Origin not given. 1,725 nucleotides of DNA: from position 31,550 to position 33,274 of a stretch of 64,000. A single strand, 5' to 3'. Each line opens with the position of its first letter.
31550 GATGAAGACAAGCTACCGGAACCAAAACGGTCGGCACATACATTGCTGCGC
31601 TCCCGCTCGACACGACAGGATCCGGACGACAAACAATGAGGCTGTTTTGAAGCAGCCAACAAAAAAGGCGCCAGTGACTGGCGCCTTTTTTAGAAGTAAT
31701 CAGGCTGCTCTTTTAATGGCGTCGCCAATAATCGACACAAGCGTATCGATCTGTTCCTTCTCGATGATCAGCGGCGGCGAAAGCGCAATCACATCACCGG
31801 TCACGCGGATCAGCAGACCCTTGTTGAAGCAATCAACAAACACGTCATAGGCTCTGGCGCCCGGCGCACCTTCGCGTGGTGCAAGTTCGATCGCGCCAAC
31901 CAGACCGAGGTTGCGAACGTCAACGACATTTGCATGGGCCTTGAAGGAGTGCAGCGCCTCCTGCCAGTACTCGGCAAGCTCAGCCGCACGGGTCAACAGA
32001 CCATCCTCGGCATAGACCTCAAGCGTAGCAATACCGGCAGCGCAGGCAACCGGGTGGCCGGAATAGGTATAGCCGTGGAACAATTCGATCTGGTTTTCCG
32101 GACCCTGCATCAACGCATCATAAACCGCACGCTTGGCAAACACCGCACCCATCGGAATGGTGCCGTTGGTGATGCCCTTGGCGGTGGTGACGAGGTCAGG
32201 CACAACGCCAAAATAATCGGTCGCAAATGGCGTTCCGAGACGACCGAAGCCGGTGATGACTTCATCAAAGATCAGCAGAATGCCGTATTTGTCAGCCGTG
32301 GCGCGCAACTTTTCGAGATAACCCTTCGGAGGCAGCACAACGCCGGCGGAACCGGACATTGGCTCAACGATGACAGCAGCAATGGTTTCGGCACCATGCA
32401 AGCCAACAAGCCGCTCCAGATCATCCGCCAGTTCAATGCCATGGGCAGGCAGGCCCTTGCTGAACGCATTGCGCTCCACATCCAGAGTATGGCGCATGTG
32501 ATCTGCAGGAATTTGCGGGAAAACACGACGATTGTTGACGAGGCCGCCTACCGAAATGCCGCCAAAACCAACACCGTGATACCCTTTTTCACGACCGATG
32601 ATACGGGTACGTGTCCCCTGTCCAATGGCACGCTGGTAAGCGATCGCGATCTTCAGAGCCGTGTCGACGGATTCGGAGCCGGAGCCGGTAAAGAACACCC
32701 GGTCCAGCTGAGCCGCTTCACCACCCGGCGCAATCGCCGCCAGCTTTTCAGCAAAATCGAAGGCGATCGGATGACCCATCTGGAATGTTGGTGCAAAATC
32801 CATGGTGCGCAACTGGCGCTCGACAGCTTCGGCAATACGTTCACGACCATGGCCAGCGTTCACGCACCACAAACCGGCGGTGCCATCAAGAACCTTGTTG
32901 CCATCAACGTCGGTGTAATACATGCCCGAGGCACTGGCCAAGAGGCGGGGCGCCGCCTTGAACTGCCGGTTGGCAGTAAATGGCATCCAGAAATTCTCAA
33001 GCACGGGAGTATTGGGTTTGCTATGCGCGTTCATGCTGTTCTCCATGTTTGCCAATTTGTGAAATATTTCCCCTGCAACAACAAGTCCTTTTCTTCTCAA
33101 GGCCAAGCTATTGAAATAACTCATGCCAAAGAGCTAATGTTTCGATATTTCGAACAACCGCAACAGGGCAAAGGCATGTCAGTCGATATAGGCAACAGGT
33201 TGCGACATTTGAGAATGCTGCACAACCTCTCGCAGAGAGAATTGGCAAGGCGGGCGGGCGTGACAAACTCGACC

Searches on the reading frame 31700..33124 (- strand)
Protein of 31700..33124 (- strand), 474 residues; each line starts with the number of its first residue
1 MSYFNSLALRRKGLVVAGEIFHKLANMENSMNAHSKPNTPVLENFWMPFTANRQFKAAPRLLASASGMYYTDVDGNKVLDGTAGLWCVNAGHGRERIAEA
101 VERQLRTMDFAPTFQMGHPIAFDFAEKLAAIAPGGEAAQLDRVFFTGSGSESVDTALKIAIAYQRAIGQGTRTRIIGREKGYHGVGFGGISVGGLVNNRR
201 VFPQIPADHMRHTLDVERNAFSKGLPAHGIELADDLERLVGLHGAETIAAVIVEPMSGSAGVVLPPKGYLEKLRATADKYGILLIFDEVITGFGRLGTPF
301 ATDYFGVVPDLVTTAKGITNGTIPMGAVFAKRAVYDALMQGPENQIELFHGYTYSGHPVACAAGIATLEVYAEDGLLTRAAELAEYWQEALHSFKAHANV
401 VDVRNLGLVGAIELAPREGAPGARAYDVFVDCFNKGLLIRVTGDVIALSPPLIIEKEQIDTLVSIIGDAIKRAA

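Call 5: search_protein_families(library=pfam, proteins=[window:31700-33124:-], max_evalue=0.01)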
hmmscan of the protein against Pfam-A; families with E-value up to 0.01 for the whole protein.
window:31700-33124:- (474 aa): 1 family
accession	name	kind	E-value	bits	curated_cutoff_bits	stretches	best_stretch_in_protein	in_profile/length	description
PF00202.27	Aminotran_3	-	7.7e-92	308.5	30.5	1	59-470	10-403/403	Aminotransferase class-III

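Call 6: search_protein_families(library=ncbifam, proteins=[window:31700-33124:-], max_evalue=0.01)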
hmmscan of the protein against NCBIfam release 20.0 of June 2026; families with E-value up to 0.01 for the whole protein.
window:31700-33124:- (474 aa): 69 families (the best 25 are shown)
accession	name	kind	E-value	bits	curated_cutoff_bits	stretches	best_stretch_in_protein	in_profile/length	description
NF052567.1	OmAmTferAptACaul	equivalog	6.2e-217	720.4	500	1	42-471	2-429/431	omega-aminotransferase AptA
NF005682.0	PRK07480.1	subfamily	5.7e-113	378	510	1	43-472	19-451/459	aminotransferase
NF005447.0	PRK07036.1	equivalog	6.3e-109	364.7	618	1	48-473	24-455/468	aminotransferase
NF005683.0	PRK07481.1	subfamily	5.1e-108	362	575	1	43-472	12-449/453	hypothetical protein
NF004767.0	PRK06105.1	subfamily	4.2e-107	358.5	517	1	51-472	22-449/460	aminotransferase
NF005102.0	PRK06541.1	equivalog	3.1e-106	355.7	574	1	31-472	6-455/460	aspartate aminotransferase family protein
TIGR00508.1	bioA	equivalog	1.3e-103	346.8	405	1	46-470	2-418/419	adenosylmethionine--8-amino-7-oxononanoate transaminase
NF004625.0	PRK05965.1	subfamily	5.2e-96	322.1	729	1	56-465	26-440/460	hypothetical protein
NF005684.0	PRK07482.1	subfamily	7.8e-93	311.5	687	1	46-472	17-454/464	hypothetical protein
NF004624.0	PRK05964.1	equivalog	2.5e-92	309.7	494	1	42-472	11-424/427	adenosylmethionine--8-amino-7-oxononanoate transaminase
NF041821.1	daptide_amino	equivalog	9.5e-87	291.2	450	1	52-470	7-404/405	daptide-type RiPP biosynthesis aminotransferase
NF005812.0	PRK07678.1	subfamily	1e-86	291.4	488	1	60-472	31-449/451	aminotransferase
NF005685.0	PRK07483.1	equivalog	2.4e-83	280.4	485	1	52-473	6-438/444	aspartate aminotransferase family protein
NF004426.0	PRK05769.1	equivalog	6.5e-81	272.4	552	1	58-472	36-439/441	acetyl ornithine aminotransferase family protein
NF005993.0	PRK08117.1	subfamily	1.8e-78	264.1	574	1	62-472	29-429/433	aspartate aminotransferase family protein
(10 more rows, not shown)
